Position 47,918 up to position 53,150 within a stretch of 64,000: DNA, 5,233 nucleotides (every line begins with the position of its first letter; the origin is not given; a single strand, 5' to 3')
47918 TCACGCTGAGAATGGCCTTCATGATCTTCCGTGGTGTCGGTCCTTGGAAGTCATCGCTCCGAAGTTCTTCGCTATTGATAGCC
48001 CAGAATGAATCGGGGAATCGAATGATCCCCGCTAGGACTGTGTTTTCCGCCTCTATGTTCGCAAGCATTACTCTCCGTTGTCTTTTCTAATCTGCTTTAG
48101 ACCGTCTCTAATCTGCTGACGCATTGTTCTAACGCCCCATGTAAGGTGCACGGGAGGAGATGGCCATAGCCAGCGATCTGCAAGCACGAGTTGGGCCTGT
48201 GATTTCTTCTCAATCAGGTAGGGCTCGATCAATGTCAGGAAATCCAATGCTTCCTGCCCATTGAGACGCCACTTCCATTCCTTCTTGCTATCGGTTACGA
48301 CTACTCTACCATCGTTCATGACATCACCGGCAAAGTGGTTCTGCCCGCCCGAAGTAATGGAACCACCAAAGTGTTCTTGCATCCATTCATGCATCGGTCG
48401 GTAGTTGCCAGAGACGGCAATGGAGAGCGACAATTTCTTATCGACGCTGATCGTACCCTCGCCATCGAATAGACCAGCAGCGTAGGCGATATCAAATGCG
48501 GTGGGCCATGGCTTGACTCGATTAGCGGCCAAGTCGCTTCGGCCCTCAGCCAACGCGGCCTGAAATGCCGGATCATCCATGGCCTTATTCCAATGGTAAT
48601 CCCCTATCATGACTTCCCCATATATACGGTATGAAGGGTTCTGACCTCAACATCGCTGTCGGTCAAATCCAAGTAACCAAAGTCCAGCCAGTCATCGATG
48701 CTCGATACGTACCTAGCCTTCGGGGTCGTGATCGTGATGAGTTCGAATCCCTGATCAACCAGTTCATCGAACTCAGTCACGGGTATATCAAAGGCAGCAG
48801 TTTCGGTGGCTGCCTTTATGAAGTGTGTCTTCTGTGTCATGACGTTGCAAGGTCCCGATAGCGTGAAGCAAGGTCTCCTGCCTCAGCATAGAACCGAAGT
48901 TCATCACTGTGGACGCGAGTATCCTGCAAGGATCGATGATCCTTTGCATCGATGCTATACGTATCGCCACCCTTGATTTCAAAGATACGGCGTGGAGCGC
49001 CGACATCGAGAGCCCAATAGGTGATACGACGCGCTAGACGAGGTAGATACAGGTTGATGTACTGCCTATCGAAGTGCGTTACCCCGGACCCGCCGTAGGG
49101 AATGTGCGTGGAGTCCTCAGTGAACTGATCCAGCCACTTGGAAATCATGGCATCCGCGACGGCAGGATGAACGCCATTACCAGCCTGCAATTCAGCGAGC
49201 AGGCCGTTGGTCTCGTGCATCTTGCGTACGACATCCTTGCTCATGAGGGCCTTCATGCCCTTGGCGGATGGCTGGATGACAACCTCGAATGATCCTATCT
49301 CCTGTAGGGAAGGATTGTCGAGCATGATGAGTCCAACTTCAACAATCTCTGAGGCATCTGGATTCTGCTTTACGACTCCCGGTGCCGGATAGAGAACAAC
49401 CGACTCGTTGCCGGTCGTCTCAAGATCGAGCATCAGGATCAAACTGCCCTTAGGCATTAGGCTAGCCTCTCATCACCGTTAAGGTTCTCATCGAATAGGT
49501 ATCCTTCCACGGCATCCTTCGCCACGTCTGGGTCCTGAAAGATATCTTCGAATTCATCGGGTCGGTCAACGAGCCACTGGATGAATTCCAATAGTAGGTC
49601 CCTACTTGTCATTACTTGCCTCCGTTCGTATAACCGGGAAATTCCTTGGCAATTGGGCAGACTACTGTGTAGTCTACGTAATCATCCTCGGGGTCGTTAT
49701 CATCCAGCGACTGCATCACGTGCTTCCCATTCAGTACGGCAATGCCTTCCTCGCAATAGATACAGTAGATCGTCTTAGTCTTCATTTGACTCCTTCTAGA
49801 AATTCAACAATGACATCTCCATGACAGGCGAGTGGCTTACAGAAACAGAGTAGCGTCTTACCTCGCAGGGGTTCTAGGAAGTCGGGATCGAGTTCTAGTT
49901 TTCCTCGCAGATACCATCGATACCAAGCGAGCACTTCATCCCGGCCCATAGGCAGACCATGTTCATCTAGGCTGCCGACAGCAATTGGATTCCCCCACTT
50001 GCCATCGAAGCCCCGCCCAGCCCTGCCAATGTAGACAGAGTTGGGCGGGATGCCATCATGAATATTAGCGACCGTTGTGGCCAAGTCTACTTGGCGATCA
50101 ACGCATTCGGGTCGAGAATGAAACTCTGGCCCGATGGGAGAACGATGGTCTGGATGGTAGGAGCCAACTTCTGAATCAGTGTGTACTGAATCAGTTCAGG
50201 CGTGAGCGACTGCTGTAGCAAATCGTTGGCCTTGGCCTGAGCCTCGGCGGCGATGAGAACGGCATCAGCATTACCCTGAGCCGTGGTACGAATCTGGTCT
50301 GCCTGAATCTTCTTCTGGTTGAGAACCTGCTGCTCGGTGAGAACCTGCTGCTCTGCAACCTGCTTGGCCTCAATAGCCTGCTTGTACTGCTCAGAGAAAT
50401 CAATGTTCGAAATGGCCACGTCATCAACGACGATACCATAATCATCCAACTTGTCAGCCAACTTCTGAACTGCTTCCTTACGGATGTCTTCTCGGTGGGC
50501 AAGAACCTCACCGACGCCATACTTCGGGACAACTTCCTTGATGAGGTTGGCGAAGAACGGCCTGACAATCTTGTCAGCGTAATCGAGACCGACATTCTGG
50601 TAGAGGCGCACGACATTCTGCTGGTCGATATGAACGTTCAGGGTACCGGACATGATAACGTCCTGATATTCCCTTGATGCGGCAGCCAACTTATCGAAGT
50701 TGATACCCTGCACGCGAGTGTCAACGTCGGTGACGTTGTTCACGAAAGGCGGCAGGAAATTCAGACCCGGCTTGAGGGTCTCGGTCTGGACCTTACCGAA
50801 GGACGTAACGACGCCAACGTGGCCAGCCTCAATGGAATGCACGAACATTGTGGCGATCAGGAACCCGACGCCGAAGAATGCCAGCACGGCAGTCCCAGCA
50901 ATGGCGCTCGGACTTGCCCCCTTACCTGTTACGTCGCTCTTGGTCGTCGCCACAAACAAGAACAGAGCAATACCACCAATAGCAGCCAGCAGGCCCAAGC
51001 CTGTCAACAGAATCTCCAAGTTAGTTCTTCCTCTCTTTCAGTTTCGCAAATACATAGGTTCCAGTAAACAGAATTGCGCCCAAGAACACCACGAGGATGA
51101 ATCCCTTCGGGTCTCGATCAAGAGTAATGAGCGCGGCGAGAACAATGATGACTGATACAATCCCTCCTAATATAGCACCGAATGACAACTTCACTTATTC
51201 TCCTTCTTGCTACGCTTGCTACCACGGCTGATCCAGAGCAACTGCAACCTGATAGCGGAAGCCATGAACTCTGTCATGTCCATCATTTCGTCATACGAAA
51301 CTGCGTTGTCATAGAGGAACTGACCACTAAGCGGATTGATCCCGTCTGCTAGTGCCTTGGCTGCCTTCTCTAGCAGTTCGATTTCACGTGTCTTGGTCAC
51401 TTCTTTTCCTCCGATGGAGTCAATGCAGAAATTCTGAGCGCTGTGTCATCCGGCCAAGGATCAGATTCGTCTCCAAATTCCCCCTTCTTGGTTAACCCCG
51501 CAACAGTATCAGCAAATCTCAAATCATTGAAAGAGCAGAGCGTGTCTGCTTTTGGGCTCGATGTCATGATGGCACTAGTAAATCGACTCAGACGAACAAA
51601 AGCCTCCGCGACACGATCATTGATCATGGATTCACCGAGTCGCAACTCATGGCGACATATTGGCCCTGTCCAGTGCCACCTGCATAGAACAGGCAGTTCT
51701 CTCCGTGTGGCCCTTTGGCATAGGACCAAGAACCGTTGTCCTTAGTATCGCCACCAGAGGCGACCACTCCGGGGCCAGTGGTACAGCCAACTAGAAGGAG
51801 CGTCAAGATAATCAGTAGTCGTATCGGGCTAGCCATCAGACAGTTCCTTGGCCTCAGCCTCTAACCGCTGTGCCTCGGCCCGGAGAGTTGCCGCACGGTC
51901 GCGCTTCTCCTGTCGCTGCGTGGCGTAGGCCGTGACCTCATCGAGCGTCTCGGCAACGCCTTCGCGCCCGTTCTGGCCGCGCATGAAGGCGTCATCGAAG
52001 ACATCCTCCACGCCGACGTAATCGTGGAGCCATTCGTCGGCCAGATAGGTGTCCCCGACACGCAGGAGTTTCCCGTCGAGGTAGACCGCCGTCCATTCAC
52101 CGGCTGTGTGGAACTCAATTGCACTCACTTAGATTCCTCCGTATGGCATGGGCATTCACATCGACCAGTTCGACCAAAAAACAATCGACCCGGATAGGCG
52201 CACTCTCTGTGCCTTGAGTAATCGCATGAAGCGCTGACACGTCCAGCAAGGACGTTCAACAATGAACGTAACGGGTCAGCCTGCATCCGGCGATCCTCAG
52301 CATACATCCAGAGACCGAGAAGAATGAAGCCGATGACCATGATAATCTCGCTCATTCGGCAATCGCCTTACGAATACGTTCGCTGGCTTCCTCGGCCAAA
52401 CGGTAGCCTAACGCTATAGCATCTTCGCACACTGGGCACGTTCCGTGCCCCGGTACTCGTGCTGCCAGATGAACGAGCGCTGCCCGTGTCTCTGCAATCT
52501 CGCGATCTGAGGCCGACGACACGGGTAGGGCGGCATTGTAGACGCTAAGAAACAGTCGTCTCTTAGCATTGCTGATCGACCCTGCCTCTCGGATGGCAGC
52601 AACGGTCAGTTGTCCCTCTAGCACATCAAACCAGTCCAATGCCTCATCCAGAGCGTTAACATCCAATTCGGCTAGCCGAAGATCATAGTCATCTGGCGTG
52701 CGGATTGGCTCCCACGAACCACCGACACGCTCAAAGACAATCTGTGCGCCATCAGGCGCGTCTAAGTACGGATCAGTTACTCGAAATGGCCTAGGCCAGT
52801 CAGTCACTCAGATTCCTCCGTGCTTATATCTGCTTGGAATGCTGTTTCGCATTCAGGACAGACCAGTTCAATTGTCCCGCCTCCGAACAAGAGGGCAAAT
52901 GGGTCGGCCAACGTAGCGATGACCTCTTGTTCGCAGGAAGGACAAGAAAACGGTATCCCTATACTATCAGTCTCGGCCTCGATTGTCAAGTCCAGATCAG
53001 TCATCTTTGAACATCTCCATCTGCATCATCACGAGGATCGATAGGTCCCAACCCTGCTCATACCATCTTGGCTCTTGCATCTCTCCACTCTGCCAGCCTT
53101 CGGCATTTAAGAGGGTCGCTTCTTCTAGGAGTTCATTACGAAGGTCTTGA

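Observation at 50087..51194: An SPFH/band-7 (stomatin/prohibitin-like) membrane scaffold with a coupled 57-aa two-helix membrane partner, encoded by a phage.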

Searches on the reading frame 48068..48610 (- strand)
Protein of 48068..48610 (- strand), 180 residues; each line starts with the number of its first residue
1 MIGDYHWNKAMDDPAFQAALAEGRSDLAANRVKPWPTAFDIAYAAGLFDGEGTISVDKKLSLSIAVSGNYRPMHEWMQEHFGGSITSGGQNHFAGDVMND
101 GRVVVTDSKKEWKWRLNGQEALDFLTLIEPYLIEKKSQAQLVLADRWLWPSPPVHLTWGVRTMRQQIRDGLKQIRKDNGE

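Call 49: search_protein_families(library=pfam, proteins=[window:48068-48610:-], max_evalue=0.01)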
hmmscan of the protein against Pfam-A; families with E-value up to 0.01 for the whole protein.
window:48068-48610:- (180 aa): 0 families

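Call 89: search_protein_families(library=phrogs, proteins=[window:48068-48610:-], max_evalue=0.01)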
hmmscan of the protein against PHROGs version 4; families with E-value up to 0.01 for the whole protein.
window:48068-48610:- (180 aa): 2 families
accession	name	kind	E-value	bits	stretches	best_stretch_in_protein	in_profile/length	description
phrog_5046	-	DNA, RNA and nucleotide metabolism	3.4e-19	70.6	1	40-144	7-108/161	HNH endonuclease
phrog_12980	-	DNA, RNA and nucleotide metabolism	0.002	19.1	1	40-144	5-107/161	HNH endonuclease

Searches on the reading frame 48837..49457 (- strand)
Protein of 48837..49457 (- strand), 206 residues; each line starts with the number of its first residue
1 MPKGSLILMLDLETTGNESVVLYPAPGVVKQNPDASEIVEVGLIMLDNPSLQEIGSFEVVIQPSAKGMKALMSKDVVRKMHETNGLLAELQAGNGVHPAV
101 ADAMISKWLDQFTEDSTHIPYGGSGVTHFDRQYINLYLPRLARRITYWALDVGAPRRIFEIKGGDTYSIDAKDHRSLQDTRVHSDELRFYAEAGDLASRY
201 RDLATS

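Call 49: search_protein_families(library=pfam, proteins=[window:48837-49457:-], max_evalue=0.01)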
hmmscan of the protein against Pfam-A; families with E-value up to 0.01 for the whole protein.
window:48837-49457:- (206 aa): 0 families

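Call 89: search_protein_families(library=phrogs, proteins=[window:48837-49457:-], max_evalue=0.01)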
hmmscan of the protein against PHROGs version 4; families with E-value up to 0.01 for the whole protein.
window:48837-49457:- (206 aa): 1 family
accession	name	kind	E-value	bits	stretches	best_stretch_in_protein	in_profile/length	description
phrog_192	-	DNA, RNA and nucleotide metabolism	6e-07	30.1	1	7-172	108-225/397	DNA polymerase exonuclease subunit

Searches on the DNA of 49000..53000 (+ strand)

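Call 5: search_dna_similar(query=window:49000-53000:+, collection=phages, mode=near)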
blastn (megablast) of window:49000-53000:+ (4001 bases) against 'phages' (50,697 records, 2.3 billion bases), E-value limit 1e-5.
No match.

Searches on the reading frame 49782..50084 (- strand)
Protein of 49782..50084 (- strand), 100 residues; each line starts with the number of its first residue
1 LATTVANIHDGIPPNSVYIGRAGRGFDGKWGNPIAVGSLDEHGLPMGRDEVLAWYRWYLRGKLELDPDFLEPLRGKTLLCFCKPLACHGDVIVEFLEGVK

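Call 3: search_protein_families(library=pfam, proteins=[window:49782-50084:-], max_evalue=0.01)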
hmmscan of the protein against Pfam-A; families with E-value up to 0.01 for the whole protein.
window:49782-50084:- (100 aa): 1 family
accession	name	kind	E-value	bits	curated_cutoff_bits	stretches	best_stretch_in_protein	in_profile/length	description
PF14216.11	DUF4326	-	1.6e-15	57.9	25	1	12-94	8-82/82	Domain of unknown function (DUF4326)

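Call 4: search_protein_families(library=phrogs, proteins=[window:49782-50084:-], max_evalue=0.01)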
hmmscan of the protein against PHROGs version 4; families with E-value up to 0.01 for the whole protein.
window:49782-50084:- (100 aa): 3 families
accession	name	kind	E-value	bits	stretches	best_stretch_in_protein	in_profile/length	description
phrog_464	-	unknown function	1.2e-25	91.8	1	2-98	191-287/322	unknown function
phrog_24867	-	DNA, RNA and nucleotide metabolism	2.9e-11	44.5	1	7-98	80-169/187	ribonucleotide reductase NrdA-like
phrog_30585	-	DNA, RNA and nucleotide metabolism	0.0055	15.6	1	77-93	472-488/852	DNA repair protein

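Call 35: search_protein_families(library=padloc, proteins=[window:49782-50084:-], max_evalue=0.01)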
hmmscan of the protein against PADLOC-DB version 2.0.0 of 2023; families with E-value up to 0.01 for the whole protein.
window:49782-50084:- (100 aa): 0 families
